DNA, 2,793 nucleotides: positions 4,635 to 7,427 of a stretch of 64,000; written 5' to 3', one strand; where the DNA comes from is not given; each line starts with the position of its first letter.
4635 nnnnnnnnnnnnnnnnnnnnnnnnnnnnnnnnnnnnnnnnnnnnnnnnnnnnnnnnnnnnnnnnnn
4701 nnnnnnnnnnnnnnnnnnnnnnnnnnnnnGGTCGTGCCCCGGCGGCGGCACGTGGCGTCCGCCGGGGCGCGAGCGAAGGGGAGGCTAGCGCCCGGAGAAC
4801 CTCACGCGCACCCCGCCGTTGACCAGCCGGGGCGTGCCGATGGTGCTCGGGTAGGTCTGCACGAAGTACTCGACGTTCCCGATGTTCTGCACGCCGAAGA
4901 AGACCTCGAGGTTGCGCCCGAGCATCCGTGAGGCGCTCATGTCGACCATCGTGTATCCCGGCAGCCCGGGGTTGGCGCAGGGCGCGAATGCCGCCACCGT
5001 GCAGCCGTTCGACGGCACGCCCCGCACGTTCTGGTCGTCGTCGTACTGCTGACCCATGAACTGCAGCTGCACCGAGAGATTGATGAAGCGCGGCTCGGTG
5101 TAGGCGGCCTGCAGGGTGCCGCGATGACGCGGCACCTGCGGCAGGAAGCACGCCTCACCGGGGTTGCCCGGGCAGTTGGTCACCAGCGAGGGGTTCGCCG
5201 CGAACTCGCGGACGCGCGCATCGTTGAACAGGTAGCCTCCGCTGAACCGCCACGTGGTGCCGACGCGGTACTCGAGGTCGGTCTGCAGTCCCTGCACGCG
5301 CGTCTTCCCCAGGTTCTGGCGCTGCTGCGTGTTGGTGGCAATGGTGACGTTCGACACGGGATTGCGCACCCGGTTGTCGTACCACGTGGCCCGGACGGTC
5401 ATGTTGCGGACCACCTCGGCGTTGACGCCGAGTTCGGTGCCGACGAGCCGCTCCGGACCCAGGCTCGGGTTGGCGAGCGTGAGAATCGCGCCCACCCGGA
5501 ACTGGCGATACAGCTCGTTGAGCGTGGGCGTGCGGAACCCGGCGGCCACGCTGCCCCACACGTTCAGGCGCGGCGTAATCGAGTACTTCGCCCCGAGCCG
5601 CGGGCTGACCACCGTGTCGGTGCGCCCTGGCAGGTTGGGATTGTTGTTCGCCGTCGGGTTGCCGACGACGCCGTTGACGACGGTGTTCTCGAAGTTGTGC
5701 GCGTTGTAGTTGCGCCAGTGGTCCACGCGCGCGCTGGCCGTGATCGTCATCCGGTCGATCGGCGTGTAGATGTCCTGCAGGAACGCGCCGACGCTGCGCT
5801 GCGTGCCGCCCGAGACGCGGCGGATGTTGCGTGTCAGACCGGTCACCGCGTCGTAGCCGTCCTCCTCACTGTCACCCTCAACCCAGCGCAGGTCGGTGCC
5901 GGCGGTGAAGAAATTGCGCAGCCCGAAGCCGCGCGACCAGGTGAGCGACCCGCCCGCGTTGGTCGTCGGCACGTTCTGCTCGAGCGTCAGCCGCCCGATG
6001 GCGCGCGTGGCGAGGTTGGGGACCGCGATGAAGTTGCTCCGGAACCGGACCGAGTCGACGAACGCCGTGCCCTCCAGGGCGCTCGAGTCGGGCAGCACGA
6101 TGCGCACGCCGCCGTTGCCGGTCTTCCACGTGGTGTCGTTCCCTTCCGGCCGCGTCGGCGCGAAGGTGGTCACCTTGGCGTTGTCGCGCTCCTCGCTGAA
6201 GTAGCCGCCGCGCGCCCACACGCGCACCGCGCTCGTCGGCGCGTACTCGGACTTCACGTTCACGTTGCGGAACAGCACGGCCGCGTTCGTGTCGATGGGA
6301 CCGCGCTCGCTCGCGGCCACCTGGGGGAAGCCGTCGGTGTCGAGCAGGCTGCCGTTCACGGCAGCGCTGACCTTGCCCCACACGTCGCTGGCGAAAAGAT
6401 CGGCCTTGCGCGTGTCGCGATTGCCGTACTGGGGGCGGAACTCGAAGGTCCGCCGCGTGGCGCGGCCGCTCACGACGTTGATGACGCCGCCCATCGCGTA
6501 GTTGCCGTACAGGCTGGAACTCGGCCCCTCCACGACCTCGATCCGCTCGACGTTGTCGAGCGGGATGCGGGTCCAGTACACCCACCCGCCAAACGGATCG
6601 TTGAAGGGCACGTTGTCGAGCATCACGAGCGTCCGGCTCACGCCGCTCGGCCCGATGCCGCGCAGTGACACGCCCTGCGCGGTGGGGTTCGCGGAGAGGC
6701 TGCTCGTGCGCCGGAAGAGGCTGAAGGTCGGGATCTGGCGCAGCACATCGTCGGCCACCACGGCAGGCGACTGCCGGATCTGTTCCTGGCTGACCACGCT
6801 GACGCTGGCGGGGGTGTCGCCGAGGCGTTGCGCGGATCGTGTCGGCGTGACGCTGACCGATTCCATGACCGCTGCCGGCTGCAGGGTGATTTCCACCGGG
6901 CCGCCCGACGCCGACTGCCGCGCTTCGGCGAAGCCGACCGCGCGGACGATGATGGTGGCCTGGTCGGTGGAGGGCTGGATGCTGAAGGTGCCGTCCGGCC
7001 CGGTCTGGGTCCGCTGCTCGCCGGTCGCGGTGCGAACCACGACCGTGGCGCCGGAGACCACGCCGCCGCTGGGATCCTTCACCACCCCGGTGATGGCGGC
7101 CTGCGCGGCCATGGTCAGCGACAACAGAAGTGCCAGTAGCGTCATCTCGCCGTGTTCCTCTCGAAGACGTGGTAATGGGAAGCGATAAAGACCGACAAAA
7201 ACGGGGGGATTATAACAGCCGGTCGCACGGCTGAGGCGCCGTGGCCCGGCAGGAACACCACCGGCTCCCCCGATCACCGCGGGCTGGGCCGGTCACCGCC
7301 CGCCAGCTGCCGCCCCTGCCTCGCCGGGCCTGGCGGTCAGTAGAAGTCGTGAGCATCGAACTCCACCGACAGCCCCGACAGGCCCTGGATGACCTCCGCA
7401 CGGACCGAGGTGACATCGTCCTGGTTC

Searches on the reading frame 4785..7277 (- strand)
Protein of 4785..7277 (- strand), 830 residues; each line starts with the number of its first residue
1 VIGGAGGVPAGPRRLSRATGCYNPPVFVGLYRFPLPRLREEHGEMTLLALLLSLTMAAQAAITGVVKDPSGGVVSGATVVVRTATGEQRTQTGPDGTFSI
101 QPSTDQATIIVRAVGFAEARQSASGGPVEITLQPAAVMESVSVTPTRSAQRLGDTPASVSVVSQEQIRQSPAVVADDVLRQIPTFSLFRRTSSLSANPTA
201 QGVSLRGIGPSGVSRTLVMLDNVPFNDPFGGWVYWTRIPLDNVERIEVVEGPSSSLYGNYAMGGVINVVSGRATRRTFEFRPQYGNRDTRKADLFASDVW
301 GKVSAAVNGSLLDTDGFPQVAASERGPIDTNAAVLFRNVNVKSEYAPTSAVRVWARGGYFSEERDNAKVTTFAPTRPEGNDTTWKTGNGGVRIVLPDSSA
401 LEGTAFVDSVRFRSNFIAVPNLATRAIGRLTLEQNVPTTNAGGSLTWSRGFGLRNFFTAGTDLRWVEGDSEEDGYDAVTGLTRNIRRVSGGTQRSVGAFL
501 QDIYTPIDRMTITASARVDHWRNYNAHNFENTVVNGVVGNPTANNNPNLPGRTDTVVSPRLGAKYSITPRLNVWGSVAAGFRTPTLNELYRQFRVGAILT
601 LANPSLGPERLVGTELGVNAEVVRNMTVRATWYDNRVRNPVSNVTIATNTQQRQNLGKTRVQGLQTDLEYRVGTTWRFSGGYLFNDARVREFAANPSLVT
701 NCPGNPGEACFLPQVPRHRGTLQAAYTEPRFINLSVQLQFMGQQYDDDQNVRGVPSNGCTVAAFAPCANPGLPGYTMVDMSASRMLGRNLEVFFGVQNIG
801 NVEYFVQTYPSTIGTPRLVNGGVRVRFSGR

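Call 6: search_protein_families(library=pfam, proteins=[window:4785-7277:-])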
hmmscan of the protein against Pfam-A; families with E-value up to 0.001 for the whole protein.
window:4785-7277:- (830 aa): 4 families
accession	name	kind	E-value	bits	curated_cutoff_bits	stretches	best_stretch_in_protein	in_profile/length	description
PF00593.30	TonB_dep_Rec_b-barrel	-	1.8e-41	143.8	27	1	379-799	72-436/436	TonB dependent receptor-like, beta-barrel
PF07715.20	Plug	-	1.7e-24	86.8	23.9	1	153-265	3-107/107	TonB-dependent Receptor Plug Domain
PF13620.12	CarboxypepD_reg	-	2.7e-09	37.7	32.3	1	62-122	2-65/82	Carboxypeptidase regulatory-like domain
PF13715.12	CarbopepD_reg_2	-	7.3e-07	29.6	32.2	1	62-124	1-63/88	CarboxypepD_reg-like domain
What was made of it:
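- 4785..7145 (-): TBDR4: classical-length receptor, convergent with the metallophosphoesterase. No Pho box. Pfam Plug (87 bits) + barrel (call 6).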

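Call 14: search_protein_families(library=ncbifam, proteins=[window:4785-7277:-], max_evalue=0.01)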
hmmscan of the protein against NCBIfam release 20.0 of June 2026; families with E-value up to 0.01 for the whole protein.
window:4785-7277:- (830 aa): 29 families (the best 25 are shown)
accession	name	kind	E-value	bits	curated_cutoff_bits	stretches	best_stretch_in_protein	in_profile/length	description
TIGR01785.1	TonB-hemin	subfamily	4.5e-48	164.2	316.85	2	432-827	298-677/677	TonB-dependent heme/hemoglobin receptor family protein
TIGR01786.1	TonB-hemlactrns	subfamily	4.3e-44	151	323.75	2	491-806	388-688/719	TonB-dependent hemoglobin/transferrin/lactoferrin family receptor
TIGR01783.1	TonB-siderophor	subfamily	1e-40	140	223.5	2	485-827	357-649/649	TonB-dependent siderophore receptor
TIGR01779.1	TonB-B12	equivalog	4.2e-33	114.8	599.7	2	133-322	23-207/614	TonB-dependent vitamin B12 receptor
NF053590.1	TonB_dep_TOL0244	equivalog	7.4e-30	104.1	645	2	141-274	13-143/604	TOL_0244 family TonB-dependent receptor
NF010010.0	PRK13483.1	equivalog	1.1e-28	99.7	927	2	133-273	28-165/660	ligand-gated channel protein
NF010011.0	PRK13484.1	equivalog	2.9e-26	91.9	1197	2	139-278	31-166/682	IreA family TonB-dependent siderophore receptor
TIGR04056.1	OMP_RagA_SusC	subfamily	8.6e-26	90.5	368.25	2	62-272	3-205/981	SusC/RagA family TonB-linked outer membrane protein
NF041535.1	TonB_rec_PqqU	equivalog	1.1e-24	86.7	1200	2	153-320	14-186/676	TonB-dependent receptor PqqU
NF010038.0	PRK13513.1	equivalog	2.6e-23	82.5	942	2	131-274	28-168/659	ligand-gated channel protein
NF007478.2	PRK10064.1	equivalog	1.8e-22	79.4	745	1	138-272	30-159/663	catecholate siderophore receptor CirA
NF007926.1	PRK10641.1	equivalog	9.2e-21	74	836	2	138-328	27-211/617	TonB-dependent vitamin B12 receptor BtuB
NF010012.0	PRK13486.1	equivalog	2.9e-18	65.6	924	2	142-274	29-161/696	TonB-dependent receptor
NF049944.1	TonB_dep_PUIUD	equivalog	9e-17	60.6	850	2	159-325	61-218/686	TonB-dependent receptor, PUIUD motif-type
NF049947.1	TonB_dep_PCPU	exception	9.4e-16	57.1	800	2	155-293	50-191/685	TonB-dependent receptor, PCPU motif-type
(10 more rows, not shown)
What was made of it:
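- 4785..7145 (-): Closest NCBIfam families are haem/siderophore subfamilies (call 14).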
